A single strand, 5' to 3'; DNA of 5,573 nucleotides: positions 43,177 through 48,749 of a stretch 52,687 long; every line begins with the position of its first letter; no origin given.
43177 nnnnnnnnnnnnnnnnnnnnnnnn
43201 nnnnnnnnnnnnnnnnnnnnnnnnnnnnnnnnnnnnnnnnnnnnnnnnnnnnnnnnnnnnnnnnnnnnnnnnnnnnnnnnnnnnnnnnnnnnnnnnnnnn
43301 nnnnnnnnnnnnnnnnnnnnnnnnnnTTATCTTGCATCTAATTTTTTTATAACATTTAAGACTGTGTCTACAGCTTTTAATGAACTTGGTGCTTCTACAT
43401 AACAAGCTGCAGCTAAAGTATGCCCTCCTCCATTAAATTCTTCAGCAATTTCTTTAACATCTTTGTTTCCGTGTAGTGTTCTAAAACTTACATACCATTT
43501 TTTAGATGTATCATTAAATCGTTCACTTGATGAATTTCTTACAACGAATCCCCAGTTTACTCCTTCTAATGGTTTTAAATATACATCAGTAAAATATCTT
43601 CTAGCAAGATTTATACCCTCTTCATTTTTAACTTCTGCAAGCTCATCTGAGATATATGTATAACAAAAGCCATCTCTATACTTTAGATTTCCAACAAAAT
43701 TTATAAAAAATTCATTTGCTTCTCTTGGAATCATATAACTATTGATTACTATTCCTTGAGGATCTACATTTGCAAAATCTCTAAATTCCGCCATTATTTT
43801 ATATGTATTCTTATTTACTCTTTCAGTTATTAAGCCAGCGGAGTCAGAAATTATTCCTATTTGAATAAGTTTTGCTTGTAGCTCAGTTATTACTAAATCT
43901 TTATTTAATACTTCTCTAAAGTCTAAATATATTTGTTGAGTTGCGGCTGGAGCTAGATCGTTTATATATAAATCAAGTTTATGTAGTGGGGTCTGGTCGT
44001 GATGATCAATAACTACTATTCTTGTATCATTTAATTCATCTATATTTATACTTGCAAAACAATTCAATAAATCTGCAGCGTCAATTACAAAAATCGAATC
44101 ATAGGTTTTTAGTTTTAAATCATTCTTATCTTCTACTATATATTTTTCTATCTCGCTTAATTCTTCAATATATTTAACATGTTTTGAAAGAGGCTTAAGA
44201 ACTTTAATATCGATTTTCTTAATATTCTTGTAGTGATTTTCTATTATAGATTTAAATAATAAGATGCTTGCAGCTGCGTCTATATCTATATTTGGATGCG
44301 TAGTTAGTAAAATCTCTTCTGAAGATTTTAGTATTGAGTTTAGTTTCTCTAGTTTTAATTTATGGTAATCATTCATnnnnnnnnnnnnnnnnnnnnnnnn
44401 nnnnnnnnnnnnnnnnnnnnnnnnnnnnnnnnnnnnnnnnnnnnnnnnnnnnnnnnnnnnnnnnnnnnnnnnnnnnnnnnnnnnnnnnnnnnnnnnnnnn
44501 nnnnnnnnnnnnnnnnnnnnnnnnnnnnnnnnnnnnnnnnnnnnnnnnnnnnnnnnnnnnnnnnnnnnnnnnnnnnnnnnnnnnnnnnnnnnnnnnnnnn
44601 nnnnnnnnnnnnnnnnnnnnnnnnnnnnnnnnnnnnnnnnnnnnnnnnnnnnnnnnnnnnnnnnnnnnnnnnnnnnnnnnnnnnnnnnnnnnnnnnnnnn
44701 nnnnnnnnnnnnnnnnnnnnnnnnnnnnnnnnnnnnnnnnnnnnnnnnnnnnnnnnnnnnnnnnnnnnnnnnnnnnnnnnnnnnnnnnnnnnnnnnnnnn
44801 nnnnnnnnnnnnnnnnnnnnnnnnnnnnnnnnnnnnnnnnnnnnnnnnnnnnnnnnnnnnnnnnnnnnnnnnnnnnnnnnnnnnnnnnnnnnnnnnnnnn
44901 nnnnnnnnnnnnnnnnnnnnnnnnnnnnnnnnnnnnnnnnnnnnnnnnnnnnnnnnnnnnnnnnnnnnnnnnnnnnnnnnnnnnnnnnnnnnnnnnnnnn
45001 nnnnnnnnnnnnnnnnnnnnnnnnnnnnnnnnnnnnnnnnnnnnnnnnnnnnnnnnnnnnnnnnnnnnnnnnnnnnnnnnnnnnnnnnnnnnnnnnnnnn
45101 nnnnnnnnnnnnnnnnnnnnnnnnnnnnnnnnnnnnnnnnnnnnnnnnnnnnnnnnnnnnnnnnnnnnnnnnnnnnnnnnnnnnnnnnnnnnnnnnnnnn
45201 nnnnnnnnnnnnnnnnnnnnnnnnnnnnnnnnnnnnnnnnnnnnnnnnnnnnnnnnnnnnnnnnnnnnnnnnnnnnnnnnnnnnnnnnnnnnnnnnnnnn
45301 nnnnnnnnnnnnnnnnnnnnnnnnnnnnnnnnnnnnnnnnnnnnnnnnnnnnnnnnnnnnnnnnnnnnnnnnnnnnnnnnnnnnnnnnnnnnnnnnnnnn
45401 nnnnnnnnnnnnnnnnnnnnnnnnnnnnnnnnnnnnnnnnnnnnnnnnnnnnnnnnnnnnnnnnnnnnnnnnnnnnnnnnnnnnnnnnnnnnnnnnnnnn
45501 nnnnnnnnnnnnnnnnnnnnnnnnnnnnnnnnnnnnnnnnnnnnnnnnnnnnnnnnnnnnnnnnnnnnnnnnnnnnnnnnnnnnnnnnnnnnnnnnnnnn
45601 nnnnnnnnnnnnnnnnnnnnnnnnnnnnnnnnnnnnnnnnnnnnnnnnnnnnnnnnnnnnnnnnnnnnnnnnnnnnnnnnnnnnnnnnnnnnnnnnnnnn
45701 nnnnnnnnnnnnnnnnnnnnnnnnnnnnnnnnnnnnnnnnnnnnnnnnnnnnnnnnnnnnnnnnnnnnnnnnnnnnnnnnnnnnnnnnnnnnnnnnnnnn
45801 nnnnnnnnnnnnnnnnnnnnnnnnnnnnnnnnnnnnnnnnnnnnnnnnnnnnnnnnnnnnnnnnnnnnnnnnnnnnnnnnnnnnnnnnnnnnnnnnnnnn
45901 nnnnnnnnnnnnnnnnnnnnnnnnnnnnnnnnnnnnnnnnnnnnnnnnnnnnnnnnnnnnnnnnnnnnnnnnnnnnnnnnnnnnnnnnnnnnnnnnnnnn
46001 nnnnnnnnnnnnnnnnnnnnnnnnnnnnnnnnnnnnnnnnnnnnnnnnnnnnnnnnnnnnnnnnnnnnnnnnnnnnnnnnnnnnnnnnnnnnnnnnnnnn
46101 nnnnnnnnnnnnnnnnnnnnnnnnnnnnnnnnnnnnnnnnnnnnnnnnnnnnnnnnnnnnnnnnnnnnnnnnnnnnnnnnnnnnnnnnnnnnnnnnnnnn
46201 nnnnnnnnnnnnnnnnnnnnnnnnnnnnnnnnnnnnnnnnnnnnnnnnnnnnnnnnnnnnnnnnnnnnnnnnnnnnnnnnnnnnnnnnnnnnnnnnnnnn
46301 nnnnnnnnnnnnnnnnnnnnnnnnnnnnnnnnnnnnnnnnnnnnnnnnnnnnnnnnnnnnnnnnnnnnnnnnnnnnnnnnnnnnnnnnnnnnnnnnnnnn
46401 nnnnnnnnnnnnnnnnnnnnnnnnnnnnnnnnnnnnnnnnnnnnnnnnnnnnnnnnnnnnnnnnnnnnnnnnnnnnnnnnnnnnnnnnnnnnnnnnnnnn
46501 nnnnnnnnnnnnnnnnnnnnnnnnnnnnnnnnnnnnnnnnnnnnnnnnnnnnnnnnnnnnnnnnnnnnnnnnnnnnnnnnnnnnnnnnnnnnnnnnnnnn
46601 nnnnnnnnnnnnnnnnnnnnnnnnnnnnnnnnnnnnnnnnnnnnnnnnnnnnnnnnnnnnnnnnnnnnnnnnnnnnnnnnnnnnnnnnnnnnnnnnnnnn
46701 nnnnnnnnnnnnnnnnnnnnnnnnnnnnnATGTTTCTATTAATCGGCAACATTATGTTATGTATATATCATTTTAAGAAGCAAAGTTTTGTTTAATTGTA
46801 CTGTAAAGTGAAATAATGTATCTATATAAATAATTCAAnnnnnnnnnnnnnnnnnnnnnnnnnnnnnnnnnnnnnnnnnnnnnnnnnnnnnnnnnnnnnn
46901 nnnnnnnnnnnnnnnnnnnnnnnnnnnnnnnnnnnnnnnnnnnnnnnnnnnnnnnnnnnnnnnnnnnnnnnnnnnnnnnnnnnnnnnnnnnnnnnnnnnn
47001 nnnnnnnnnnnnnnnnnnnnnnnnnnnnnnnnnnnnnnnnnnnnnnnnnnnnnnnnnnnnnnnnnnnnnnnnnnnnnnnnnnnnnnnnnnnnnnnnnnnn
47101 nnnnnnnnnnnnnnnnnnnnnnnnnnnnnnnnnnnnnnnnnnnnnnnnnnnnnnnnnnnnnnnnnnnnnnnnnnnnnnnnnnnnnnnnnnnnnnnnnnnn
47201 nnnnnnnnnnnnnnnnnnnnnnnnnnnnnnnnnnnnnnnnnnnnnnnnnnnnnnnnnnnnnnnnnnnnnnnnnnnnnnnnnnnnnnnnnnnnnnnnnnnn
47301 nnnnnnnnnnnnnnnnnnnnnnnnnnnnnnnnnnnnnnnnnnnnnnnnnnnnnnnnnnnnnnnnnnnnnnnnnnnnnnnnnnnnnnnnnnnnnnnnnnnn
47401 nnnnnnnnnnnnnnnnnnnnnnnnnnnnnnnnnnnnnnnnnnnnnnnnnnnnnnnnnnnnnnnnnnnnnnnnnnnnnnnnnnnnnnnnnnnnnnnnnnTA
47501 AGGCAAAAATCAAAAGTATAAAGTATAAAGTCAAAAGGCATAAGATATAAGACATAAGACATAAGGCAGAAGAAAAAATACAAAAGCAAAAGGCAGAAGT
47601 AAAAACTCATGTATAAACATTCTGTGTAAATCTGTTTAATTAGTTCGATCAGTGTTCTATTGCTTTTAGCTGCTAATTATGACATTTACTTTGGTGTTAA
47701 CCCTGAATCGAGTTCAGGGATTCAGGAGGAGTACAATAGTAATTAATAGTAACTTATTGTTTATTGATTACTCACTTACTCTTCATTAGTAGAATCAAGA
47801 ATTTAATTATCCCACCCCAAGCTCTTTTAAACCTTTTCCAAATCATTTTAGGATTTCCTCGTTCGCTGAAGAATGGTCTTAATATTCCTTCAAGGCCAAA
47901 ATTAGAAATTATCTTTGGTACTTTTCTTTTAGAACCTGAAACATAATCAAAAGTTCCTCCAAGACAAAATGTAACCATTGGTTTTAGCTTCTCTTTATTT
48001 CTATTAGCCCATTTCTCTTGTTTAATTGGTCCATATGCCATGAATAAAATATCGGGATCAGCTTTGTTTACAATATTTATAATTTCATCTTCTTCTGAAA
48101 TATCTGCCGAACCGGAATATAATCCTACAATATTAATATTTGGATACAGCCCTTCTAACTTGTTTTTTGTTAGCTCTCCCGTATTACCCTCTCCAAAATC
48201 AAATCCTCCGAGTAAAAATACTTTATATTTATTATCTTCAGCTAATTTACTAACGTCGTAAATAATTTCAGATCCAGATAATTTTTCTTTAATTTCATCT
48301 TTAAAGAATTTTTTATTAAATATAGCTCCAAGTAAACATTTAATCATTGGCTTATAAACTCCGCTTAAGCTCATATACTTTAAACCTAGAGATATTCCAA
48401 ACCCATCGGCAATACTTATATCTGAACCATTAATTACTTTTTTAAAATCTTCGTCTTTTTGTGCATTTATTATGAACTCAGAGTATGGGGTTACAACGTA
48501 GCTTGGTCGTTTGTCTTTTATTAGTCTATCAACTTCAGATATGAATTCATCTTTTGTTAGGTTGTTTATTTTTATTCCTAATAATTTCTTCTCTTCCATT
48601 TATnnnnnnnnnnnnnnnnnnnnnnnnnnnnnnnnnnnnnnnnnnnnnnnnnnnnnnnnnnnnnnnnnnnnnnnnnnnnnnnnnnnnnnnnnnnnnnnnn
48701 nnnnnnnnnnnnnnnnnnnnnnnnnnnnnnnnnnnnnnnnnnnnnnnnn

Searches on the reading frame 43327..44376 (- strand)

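Call 113: search_protein_families(library=pfam, proteins=[window:43327-44376:-], max_evalue=0.001)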
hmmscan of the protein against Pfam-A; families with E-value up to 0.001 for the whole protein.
window:43327-44376:- (349 aa): 2 families
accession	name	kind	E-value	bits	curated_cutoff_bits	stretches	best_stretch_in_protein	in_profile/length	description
PF01368.27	DHH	-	4.3e-06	27.4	28.1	1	22-175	2-125/125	DHH family, N-terminal domain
PF02272.25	DHHA1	-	1.5e-05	25.8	25.9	1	290-336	41-92/102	DHHA1 domain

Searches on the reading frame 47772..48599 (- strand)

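Call 113: search_protein_families(library=pfam, proteins=[window:47772-48599:-], max_evalue=0.001)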
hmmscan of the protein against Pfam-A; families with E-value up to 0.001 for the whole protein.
window:47772-48599:- (275 aa): 1 family
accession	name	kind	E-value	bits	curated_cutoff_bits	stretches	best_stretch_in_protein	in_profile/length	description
PF03808.19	Glyco_tran_WecG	-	6.2e-33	114.4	27.4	1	98-242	17-157/168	Glycosyl transferase WecG/TagA/CpsF family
